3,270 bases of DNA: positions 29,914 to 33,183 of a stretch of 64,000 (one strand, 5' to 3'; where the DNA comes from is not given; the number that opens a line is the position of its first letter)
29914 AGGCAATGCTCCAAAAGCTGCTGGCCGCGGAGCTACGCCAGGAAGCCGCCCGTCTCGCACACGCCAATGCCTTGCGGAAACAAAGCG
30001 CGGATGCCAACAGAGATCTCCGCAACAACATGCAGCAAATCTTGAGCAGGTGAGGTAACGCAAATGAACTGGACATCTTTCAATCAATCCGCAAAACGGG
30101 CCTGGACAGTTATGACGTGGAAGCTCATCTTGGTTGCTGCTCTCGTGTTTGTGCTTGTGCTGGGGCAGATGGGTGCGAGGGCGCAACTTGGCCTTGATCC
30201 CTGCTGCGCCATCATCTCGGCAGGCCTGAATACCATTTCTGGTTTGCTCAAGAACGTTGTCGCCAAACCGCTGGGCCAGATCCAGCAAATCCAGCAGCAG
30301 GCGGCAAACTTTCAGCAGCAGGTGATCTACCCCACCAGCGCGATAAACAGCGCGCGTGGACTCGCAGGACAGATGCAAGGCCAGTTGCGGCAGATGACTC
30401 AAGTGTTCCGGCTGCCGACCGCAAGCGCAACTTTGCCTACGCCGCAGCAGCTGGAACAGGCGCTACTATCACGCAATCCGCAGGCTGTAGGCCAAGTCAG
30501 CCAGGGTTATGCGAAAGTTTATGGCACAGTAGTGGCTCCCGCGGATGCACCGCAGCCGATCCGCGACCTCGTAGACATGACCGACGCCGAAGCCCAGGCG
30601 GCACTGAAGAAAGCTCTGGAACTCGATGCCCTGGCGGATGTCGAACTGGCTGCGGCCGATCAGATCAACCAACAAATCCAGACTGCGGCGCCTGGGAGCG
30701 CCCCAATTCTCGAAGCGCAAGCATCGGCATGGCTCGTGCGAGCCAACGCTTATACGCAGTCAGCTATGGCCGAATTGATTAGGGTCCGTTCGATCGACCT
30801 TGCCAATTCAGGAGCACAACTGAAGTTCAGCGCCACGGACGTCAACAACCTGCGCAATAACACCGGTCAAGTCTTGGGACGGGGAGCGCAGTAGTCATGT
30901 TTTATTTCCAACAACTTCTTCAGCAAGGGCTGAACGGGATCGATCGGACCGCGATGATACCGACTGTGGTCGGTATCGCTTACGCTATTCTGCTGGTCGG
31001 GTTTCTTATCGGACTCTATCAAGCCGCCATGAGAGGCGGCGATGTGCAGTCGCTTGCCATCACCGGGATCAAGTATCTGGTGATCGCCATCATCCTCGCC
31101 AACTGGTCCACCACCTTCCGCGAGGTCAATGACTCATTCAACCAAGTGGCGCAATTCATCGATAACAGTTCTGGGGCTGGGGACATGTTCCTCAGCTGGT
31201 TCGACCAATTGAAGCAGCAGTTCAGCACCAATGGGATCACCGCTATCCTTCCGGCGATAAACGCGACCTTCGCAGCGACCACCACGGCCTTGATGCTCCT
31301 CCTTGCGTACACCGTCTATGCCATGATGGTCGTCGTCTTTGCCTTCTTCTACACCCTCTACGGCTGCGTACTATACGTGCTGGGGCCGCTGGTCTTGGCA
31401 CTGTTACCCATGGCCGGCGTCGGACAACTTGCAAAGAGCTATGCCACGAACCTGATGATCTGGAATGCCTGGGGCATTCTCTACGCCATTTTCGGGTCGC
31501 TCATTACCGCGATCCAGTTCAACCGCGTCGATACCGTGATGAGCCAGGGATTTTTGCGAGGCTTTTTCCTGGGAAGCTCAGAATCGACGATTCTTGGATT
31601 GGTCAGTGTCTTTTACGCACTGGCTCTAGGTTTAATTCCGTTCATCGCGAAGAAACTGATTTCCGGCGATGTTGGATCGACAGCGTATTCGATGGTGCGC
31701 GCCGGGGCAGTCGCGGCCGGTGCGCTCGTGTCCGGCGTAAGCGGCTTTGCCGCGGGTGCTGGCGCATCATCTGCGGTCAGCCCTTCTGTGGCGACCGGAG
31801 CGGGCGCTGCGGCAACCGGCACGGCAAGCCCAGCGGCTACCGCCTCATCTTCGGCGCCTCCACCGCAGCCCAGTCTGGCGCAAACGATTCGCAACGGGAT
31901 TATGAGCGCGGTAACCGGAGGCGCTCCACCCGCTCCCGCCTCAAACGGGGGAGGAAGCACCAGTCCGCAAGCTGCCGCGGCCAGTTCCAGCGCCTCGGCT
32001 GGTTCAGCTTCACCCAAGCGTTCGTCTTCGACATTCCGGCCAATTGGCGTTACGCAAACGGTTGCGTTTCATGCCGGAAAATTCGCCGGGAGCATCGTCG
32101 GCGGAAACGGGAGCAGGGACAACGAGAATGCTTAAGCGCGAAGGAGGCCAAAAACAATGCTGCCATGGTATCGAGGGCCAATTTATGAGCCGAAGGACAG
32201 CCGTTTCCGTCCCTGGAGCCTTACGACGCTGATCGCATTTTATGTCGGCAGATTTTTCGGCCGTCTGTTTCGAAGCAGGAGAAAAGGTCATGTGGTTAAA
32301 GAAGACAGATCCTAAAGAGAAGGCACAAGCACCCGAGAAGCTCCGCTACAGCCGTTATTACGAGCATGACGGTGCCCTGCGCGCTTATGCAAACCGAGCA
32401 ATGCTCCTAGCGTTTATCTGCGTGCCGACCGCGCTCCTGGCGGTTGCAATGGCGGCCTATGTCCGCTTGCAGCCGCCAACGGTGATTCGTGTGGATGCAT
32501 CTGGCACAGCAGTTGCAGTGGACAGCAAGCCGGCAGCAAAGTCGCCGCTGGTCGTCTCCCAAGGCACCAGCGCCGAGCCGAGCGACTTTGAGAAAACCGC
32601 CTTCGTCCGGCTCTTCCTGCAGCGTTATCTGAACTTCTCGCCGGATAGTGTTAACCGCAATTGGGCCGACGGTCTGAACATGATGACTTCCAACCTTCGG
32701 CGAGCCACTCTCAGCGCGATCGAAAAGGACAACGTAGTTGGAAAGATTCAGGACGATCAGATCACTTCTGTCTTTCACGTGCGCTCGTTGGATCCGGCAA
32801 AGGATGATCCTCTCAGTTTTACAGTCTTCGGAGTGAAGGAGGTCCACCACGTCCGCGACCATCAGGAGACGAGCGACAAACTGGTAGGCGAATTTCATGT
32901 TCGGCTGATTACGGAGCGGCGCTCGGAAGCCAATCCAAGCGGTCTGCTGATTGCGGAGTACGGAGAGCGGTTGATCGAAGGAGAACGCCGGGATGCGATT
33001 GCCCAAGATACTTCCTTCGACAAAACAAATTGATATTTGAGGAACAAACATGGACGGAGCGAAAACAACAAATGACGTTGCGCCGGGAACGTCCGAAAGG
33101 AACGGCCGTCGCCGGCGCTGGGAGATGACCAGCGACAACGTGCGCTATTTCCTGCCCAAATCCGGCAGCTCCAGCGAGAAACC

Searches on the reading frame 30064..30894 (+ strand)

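Call 3: search_protein_families(library=pfam, proteins=[window:30064-30894:+], max_evalue=1)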
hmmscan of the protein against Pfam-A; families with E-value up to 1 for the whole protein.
window:30064-30894:+ (276 aa): 1 family
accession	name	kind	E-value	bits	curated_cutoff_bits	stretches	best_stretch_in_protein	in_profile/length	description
PF25590.1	DUF7936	-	0.026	15.7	27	1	145-207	33-95/103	Domain of unknown function (DUF7936)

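Call 4: search_protein_families(library=ncbifam, proteins=[window:30064-30894:+], max_evalue=1)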
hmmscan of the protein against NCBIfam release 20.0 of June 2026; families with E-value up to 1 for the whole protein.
window:30064-30894:+ (276 aa): 0 families

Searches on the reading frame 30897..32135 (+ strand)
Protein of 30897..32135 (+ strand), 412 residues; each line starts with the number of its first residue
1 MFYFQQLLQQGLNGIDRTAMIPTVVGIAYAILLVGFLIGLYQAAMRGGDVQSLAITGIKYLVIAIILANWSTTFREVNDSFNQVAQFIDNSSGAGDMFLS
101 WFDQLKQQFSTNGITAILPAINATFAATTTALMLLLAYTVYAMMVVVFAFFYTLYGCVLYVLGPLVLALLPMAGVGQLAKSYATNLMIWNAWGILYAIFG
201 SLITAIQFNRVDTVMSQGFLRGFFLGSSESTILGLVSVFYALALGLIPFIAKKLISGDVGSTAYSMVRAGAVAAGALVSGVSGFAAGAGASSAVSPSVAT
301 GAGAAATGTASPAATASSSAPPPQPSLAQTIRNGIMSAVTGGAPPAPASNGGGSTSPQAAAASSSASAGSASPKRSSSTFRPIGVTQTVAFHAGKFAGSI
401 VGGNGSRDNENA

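Call 3: search_protein_families(library=pfam, proteins=[window:30897-32135:+], max_evalue=1)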
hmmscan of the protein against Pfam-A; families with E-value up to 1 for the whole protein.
window:30897-32135:+ (412 aa): 2 families
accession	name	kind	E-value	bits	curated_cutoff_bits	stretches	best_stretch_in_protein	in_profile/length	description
PF10981.13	DUF2788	-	0.018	15.5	25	1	233-255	25-47/51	Protein of unknown function (DUF2788)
PF06281.17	VP1_VP3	-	0.021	15.3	25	1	224-250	38-64/73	Structural protein VP1/VP3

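Call 4: search_protein_families(library=ncbifam, proteins=[window:30897-32135:+], max_evalue=1)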
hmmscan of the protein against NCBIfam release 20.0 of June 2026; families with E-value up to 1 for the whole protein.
window:30897-32135:+ (412 aa): 1 family
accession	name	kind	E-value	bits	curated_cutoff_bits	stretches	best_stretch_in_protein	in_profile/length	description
TIGR04527.1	mycoplas_twoTM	subfamily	0.067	12.9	125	1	69-130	118-175/248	MG_279/MG_280 family protein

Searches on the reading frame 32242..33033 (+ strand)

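Call 49: search_protein_families(library=pfam, proteins=[window:32242-33033:+], max_evalue=0.01)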
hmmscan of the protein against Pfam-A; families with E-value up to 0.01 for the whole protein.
window:32242-33033:+ (263 aa): 1 family
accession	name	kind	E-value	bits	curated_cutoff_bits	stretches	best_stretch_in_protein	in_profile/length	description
PF04335.19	VirB8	-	0.00021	21.7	23.2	1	40-240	7-208/213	VirB8 protein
